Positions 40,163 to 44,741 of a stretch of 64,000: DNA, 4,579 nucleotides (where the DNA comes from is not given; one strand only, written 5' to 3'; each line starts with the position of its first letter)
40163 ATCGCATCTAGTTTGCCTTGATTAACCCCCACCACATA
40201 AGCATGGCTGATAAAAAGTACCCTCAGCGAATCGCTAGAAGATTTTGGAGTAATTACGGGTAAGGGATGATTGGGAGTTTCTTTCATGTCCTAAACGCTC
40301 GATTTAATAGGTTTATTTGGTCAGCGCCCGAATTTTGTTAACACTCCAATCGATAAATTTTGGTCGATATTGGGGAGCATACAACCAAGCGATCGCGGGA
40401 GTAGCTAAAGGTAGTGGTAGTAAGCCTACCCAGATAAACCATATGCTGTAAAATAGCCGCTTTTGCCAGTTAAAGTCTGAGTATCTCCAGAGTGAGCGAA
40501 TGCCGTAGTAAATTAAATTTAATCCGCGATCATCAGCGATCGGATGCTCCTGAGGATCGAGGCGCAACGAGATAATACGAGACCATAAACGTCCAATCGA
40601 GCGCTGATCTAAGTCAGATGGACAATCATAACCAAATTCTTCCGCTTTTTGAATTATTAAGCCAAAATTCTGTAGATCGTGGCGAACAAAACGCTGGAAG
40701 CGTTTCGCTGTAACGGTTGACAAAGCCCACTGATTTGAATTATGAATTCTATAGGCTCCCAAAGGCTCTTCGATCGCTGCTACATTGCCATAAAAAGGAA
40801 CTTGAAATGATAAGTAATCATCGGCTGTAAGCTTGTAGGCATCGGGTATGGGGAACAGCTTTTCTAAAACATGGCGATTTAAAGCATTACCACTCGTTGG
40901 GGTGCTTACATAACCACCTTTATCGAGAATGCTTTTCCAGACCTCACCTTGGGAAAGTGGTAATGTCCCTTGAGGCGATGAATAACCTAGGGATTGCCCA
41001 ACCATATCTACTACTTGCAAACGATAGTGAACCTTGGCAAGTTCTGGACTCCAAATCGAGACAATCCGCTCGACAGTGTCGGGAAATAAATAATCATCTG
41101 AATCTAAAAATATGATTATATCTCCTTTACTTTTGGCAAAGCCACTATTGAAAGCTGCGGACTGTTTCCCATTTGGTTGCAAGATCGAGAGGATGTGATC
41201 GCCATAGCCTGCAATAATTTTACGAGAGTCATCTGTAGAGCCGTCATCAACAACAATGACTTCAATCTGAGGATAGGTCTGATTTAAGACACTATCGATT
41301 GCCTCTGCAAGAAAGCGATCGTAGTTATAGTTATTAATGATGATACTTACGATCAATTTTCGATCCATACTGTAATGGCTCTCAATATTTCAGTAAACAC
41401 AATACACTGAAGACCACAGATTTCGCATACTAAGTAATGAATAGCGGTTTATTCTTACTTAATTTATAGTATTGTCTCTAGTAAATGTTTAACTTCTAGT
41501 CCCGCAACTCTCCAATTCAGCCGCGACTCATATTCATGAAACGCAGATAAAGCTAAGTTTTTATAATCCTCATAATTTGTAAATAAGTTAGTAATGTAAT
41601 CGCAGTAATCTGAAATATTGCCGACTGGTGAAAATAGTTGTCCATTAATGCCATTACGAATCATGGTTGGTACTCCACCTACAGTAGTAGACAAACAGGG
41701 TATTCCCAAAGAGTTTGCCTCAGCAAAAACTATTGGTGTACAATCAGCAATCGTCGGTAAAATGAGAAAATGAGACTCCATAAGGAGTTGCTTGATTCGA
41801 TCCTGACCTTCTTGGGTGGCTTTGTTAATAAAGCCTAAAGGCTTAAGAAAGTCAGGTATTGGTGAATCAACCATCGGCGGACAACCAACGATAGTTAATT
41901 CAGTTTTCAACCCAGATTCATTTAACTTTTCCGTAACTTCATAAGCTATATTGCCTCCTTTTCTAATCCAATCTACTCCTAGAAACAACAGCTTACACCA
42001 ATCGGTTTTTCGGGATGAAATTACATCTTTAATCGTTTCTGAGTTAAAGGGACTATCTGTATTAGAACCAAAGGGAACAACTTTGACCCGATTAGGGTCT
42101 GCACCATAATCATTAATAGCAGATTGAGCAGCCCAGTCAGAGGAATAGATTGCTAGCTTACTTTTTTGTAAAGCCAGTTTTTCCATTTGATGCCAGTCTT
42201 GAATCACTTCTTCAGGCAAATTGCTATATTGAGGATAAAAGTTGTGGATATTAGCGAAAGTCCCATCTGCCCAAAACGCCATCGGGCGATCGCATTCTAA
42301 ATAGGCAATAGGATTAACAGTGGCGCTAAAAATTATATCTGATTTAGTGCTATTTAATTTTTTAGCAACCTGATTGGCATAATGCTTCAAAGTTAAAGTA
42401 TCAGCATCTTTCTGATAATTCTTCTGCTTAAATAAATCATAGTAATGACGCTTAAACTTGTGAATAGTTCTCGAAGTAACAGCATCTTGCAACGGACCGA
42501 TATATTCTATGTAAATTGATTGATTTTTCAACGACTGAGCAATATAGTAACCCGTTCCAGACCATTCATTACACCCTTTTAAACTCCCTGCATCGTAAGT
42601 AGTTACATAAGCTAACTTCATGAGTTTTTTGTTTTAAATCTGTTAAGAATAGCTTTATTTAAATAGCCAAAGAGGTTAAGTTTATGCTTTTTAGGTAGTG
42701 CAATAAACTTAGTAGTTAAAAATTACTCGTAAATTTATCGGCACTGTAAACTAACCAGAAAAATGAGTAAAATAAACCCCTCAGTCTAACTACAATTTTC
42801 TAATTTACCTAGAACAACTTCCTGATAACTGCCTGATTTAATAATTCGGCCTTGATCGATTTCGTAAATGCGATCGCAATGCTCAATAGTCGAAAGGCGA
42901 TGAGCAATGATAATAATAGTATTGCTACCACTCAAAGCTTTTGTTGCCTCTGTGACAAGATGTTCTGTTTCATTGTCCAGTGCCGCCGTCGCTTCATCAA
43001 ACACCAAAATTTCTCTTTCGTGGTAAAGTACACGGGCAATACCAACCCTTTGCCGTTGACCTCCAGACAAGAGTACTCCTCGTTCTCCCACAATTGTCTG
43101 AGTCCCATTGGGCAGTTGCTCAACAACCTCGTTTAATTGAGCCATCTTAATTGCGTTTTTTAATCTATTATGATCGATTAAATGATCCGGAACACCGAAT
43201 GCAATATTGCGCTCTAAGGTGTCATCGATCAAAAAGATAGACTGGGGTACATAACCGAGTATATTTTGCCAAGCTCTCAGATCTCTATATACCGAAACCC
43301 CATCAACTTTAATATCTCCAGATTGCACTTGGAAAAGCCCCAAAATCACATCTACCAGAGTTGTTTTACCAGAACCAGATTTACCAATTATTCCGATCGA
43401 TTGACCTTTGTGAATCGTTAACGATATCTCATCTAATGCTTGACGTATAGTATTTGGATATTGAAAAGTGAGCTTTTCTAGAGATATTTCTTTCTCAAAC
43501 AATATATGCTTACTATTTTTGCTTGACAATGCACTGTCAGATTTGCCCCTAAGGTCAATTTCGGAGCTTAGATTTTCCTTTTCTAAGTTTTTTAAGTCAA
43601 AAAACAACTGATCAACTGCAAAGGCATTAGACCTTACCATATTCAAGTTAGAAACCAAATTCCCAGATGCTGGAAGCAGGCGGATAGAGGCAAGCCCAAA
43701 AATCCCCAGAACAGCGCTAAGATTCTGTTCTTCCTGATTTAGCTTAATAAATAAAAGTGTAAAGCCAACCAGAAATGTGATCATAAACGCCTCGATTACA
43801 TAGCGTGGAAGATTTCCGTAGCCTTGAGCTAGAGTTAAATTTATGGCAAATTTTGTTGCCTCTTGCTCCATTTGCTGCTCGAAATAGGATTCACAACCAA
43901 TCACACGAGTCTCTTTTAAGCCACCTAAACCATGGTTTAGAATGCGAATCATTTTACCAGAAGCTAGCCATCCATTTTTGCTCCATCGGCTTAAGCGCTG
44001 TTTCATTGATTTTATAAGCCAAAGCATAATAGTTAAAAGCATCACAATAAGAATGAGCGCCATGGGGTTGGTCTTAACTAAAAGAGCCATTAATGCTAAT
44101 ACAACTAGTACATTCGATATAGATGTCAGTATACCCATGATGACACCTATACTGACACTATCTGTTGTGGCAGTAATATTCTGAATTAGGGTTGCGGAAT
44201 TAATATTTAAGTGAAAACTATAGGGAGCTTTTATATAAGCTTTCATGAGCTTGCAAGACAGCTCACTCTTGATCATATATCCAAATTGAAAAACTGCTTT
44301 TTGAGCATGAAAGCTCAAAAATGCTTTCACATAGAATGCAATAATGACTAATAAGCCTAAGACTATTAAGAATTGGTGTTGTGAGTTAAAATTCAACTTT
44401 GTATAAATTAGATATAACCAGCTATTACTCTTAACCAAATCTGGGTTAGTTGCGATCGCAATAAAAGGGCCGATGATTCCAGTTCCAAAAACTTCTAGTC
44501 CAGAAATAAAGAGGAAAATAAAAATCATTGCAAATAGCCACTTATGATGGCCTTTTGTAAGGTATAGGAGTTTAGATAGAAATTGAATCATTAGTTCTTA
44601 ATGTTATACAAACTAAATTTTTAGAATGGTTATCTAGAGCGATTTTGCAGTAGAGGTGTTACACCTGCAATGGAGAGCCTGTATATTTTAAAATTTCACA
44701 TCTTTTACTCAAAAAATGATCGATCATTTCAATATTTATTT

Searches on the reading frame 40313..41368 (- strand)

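Call 12: search_protein_families(library=pfam, proteins=[window:40313-41368:-], max_evalue=0.001)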
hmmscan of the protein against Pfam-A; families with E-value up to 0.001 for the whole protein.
window:40313-41368:- (351 aa): 3 families
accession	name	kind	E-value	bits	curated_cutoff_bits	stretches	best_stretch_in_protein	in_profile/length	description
PF00535.33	Glycos_transf_2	-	2.2e-29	103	23.3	1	8-106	1-103/168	Glycosyl transferase family 2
PF10111.15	Glyco_tranf_2_2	-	3.3e-12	46.9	27.3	1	11-105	6-105/276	Glycosyltransferase like family 2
PF13641.12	Glyco_tranf_2_3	-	5.6e-10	40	27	1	7-108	3-114/230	Glycosyltransferase like family 2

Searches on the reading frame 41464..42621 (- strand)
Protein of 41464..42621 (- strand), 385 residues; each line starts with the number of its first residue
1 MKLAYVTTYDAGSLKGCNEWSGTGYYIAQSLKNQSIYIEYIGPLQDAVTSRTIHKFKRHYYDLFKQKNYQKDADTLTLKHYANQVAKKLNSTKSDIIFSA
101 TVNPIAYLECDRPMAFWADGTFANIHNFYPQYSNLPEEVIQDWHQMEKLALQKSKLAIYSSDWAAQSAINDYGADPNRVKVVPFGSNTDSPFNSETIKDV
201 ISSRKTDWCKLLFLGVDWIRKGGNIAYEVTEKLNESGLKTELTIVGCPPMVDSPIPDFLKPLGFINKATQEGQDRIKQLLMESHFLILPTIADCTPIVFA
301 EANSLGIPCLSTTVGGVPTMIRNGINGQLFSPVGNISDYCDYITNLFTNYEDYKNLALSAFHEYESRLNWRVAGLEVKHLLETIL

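Call 12: search_protein_families(library=pfam, proteins=[window:41464-42621:-], max_evalue=0.001)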
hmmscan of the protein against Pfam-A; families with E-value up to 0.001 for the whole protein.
window:41464-42621:- (385 aa): 3 families
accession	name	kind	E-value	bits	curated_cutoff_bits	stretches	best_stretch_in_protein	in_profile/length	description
PF13692.12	Glyco_trans_1_4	-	5.9e-12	46.5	27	1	211-349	4-142/142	Glycosyl transferases group 1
PF00534.26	Glycos_transf_1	-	8.8e-12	45.3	26.4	1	210-357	17-166/172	Glycosyl transferases group 1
PF13439.12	Glyco_transf_4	-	0.00059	20.3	28.5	1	60-189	39-169/170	Glycosyltransferase Family 4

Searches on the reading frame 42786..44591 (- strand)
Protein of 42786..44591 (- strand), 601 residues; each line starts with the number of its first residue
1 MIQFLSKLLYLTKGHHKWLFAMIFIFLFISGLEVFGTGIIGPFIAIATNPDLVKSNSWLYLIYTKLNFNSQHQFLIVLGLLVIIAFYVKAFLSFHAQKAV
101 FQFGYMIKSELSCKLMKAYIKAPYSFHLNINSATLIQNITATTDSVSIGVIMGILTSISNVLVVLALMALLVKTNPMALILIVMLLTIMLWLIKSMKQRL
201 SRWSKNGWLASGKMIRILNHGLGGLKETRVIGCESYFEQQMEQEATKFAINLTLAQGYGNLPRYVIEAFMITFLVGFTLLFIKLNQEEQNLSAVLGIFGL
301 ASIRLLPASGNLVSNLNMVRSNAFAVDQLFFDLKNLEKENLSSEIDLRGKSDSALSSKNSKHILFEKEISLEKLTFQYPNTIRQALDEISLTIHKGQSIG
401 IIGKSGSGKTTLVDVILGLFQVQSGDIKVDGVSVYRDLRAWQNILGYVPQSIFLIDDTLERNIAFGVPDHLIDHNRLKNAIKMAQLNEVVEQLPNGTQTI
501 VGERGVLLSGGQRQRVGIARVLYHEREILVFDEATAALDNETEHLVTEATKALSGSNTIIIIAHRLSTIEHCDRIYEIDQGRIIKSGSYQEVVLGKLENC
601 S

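Call 12: search_protein_families(library=pfam, proteins=[window:42786-44591:-], max_evalue=0.001)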
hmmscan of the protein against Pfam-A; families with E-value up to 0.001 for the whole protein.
window:42786-44591:- (601 aa): 5 families
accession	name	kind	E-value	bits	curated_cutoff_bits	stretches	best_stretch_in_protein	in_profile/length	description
PF00005.33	ABC_tran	-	4.5e-29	102.2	25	1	386-536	1-137/137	ABC transporter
PF02463.25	SMC_N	-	8.3e-10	38.9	40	1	484-580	130-213/220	RecF/RecN/SMC N terminal domain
PF00664.28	ABC_membrane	-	1.7e-07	31.6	28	1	58-272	37-237/274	ABC transporter transmembrane region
PF20720.3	nSTAND3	-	0.00011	22.4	27.2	1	391-463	12-79/155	Novel STAND NTPase 3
PF13555.12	AAA_29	-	0.00024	21.2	27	1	391-420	17-46/61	P-loop containing region of AAA domain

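Call 63: search_protein_families(library=ncbifam, proteins=[window:42786-44591:-], max_evalue=0.00001)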
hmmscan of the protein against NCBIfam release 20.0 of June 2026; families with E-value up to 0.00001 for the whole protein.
window:42786-44591:- (601 aa): 185 families (the best 25 are shown)
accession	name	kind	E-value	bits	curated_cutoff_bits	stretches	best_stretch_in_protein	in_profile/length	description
NF050066.1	LPSTprtrPglK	equivalog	4.3e-88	296.1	1000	1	5-581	2-558/558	BC-type lipopolysaccharide transporter PglK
TIGR02203.1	MsbA_lipidA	equivalog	5.7e-85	285.9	602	1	62-592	41-555/572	lipid A export permease/ATP-binding protein MsbA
NF045513.1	HepA_fam_ABC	equivalog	3.5e-78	263.5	725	1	16-593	33-596/610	heterocyst formation ABC transporter subunit HepA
TIGR02204.1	MsbA_rel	hypoth_equivalog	1.5e-67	228.6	780.4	1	75-593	58-562/576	ABC transporter, permease/ATP-binding protein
NF008381.0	PRK11176.1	equivalog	6e-65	219.7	867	1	69-593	58-566/582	lipid A ABC transporter ATP-binding protein/permease MsbA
TIGR03375.1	type_I_sec_LssB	subfamily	7.1e-64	216.3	693.1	1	362-593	459-689/696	type I secretion system permease/ATPase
TIGR02857.1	CydD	equivalog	2.9e-63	214.6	435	1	361-577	320-528/529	thiol reductant ABC exporter subunit CydD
TIGR03797.1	NHLM_micro_ABC2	equivalog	2.3e-61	208.2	709.4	1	69-593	169-672/686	NHLP bacteriocin export ABC transporter permease/ATPase subunit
TIGR03796.1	NHLM_micro_ABC1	equivalog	4.3e-60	203.7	853.3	1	69-593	187-699/710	NHLP family bacteriocin export ABC transporter peptidase/permease/ATPase subunit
TIGR01846.1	type_I_sec_HlyB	subfamily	8.2e-59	199.5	725.55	1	366-593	453-679/694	type I secretion system permease/ATPase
NF052233.1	CphA_assoc_ABC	equivalog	1.5e-57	195.5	880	1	366-593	506-730/766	cyanophycin metabolism-associated ABC transporter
NF010178.0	PRK13657.1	equivalog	2.8e-56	191.2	733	1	107-593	87-557/588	glucan ABC transporter ATP-binding protein/ permease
NF008055.0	PRK10789.1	equivalog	2.3e-54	184.8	845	1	368-593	334-558/590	SmdA family multidrug ABC transporter permease/ATP-binding protein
TIGR01842.1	type_I_sec_PrtD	subfamily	1.8e-52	178.6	510.15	1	366-593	314-541/544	type I secretion system permease/ATPase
NF008364.0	PRK11160.1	equivalog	6.4e-52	176.9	630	1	141-593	128-562/575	heme ABC transporter ATP-binding protein/permease CydC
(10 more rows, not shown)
